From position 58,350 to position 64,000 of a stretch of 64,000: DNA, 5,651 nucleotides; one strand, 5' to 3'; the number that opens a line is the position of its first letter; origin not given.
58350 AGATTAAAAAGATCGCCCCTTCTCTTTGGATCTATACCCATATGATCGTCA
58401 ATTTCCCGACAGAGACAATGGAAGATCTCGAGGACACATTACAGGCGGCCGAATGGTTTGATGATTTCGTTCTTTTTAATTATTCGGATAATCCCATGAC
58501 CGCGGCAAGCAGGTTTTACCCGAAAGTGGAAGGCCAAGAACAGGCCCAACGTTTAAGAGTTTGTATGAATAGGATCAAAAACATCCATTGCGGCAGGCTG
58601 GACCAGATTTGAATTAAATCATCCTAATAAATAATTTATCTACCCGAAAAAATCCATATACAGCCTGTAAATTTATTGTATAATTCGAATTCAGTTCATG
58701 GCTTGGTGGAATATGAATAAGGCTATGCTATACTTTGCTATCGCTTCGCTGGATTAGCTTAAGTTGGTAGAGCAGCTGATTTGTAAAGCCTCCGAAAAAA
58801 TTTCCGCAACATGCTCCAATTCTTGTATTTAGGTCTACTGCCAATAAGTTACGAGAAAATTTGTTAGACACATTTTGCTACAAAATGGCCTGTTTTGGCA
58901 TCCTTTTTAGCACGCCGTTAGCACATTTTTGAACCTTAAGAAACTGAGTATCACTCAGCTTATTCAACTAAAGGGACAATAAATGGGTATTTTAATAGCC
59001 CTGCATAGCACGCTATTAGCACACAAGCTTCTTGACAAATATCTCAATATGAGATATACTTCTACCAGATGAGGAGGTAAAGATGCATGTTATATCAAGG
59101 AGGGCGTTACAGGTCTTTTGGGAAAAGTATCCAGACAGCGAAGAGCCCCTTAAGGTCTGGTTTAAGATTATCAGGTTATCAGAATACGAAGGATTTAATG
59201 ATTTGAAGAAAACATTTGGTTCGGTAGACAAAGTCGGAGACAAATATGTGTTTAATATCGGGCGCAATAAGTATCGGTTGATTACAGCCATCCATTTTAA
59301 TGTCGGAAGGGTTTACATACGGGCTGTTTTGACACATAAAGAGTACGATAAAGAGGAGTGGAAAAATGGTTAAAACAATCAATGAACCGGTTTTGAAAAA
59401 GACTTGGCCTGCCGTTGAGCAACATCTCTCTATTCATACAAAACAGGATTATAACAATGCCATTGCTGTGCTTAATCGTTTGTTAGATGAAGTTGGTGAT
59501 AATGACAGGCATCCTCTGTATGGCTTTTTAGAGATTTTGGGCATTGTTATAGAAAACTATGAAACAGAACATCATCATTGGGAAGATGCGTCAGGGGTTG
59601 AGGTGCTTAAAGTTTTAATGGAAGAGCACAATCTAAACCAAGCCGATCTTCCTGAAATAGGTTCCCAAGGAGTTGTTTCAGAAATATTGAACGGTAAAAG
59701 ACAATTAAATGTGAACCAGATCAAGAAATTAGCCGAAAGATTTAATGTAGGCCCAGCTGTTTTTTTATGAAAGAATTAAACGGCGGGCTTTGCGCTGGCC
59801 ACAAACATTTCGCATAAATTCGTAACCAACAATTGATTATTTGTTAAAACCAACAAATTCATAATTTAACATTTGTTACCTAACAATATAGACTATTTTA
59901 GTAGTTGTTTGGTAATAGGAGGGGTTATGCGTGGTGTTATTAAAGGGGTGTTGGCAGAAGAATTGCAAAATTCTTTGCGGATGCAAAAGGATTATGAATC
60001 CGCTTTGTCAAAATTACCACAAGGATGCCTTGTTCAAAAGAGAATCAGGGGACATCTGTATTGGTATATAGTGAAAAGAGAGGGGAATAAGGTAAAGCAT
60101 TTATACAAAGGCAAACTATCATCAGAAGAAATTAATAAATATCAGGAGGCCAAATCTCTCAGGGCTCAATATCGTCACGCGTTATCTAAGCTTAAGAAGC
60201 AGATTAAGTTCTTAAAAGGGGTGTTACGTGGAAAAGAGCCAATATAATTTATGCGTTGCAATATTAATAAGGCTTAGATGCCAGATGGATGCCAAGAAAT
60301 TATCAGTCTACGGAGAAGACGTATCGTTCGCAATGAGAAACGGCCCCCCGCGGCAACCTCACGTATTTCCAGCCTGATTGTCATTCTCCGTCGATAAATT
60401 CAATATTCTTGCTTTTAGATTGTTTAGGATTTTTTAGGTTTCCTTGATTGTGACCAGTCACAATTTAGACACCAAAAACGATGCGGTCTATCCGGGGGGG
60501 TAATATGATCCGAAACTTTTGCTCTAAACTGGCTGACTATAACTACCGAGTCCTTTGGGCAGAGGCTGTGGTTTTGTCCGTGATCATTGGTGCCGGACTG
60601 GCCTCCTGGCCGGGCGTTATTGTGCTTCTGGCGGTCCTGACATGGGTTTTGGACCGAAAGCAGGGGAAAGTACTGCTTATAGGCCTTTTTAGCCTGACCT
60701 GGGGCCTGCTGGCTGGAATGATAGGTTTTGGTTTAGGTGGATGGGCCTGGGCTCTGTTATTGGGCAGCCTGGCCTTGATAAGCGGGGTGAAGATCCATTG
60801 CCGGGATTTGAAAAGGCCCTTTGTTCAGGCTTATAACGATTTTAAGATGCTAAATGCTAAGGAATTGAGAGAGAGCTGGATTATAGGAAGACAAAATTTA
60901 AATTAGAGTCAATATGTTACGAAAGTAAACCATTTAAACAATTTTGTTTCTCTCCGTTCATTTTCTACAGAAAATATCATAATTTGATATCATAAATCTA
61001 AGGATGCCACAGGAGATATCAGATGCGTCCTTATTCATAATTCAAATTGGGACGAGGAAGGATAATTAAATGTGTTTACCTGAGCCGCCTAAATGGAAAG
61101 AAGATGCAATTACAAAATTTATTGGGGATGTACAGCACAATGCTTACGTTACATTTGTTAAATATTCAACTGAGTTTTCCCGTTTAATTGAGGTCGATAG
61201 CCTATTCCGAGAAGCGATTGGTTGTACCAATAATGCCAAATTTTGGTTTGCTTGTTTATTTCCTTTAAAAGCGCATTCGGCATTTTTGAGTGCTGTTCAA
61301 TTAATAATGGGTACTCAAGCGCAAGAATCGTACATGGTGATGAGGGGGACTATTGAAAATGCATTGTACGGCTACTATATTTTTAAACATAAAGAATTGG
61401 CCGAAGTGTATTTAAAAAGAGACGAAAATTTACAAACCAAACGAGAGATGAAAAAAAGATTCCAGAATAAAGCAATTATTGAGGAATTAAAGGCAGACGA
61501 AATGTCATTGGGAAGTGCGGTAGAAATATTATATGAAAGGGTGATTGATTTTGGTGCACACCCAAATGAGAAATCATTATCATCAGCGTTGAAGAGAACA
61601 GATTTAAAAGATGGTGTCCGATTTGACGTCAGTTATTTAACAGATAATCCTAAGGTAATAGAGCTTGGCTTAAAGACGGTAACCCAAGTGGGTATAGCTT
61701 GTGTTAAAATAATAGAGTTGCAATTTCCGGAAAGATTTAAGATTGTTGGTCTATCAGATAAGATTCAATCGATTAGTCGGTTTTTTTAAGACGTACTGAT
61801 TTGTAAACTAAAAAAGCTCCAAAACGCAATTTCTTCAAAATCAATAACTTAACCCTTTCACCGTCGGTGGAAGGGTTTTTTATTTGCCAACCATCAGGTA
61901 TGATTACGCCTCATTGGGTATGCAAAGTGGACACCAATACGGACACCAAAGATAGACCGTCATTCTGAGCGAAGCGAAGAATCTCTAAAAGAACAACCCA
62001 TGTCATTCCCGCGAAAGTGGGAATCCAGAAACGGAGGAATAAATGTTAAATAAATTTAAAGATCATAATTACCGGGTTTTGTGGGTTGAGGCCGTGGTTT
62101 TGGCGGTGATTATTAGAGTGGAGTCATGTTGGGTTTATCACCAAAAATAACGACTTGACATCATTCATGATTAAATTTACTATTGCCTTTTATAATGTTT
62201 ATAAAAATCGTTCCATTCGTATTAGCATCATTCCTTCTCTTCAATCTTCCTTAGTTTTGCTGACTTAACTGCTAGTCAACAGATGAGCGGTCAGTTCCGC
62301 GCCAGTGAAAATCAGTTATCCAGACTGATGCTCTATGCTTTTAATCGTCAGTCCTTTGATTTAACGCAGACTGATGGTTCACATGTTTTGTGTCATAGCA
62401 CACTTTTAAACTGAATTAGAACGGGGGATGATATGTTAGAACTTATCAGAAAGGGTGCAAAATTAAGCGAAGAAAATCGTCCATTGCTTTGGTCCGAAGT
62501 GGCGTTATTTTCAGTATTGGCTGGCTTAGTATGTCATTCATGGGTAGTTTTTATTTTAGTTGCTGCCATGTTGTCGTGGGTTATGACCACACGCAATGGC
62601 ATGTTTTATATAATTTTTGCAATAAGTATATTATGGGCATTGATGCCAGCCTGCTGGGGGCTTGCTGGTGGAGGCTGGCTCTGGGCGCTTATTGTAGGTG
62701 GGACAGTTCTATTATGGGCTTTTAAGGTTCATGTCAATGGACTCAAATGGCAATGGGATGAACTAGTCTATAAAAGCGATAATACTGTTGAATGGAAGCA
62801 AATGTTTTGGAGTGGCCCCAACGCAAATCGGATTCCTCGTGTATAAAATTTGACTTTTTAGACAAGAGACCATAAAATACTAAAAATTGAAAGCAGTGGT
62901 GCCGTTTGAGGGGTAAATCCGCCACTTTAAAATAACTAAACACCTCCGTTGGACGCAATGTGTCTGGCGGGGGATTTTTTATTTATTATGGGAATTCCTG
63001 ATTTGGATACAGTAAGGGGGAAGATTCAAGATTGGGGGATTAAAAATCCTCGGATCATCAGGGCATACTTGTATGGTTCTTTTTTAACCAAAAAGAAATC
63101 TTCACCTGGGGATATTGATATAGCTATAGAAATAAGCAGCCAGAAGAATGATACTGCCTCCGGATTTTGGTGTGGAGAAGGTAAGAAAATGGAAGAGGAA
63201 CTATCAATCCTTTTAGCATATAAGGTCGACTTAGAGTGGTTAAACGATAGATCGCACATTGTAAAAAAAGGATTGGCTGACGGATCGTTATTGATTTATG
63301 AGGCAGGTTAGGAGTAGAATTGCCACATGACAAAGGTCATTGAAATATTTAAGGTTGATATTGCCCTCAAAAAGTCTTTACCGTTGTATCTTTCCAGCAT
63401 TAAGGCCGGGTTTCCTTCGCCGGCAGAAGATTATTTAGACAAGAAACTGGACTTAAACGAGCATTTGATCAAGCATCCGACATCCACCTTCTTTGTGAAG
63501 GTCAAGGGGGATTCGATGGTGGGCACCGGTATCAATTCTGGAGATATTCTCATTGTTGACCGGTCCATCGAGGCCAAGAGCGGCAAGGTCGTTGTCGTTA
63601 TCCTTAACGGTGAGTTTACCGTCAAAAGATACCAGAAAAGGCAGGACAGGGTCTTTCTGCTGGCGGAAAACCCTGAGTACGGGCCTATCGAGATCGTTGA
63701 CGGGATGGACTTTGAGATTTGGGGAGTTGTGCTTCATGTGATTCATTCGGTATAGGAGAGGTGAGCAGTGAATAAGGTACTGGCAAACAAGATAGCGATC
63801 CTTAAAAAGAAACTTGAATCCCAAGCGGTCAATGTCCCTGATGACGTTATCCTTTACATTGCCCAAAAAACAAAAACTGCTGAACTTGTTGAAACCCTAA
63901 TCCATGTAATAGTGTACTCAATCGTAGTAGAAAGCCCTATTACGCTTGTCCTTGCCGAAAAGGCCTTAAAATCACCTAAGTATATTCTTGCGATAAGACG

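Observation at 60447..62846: Candidate undescribed module: array of paralogous small 4-TM proteins (two intact, one truncated) flanking a 239-aa soluble R-x6-H protein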

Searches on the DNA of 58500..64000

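Call 45: search_rna_families(source=window, start=58500, end=64000, threshold=evalue, max_evalue=1)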
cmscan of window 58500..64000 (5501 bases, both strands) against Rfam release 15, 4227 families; matches with E-value up to 1: 0.
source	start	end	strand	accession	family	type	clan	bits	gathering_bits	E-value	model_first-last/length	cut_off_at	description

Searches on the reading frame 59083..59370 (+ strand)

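Call 5: search_protein_families(library=pfam, proteins=[window:59083-59370:+], max_evalue=0.1)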
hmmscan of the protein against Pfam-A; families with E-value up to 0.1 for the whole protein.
window:59083-59370:+ (96 aa): 1 family
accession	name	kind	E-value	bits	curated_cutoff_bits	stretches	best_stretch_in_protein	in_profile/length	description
PF09907.15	HigB_toxin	-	8.6e-28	96.9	27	1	20-90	2-73/74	HigB_toxin, RelE-like toxic component of a toxin-antitoxin system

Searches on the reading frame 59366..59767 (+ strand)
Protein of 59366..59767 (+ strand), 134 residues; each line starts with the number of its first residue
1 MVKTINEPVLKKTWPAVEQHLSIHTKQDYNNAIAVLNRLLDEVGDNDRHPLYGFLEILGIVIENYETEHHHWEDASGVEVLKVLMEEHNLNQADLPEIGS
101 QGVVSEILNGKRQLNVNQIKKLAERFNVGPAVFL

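Call 5: search_protein_families(library=pfam, proteins=[window:59366-59767:+], max_evalue=0.1)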
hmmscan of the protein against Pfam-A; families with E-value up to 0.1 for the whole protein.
window:59366-59767:+ (134 aa): 2 families
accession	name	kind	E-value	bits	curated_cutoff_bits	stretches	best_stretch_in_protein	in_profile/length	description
PF01381.28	HTH_3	-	2.1e-06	28.1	23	1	81-132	1-54/55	Helix-turn-helix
PF13443.12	HTH_26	-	0.069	13.8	22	0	81-130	2-54/63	Cro/C1-type HTH DNA-binding domain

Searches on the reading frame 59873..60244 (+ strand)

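Call 5: search_protein_families(library=pfam, proteins=[window:59873-60244:+], max_evalue=0.1)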
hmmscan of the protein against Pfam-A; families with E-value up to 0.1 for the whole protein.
window:59873-60244:+ (124 aa): 1 family
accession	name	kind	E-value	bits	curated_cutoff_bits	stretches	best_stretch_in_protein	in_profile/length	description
PF22949.1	HRI2_3H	-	0.0084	16.4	27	1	75-107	35-65/80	Heme-regulated eIF-2-alpha kinase, helical domain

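Call 6: search_protein_families(library=padloc, proteins=[window:59873-60244:+], max_evalue=1)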
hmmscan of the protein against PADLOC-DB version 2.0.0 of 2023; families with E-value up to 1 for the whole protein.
window:59873-60244:+ (124 aa): 0 families

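Call 7: search_protein_families(library=ncbifam, proteins=[window:59873-60244:+], max_evalue=1)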
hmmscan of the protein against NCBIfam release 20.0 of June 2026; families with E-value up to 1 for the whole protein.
window:59873-60244:+ (124 aa): 1 family
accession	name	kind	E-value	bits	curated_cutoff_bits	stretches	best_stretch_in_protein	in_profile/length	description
NF011613.0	PRK15039.1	equivalog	0.051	14.3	138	0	15-33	49-67/90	Ni(II)/Co(II)-binding transcriptional repressor RcnR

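Call 8: search_protein_families(library=phrogs, proteins=[window:59873-60244:+], max_evalue=1)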
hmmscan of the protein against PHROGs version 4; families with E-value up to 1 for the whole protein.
window:59873-60244:+ (124 aa): 2 families
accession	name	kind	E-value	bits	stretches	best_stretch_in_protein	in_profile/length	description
phrog_8721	-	unknown function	0.00064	20.9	1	80-116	25-58/73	-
phrog_23259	-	unknown function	0.12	12.9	1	7-52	138-183/256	-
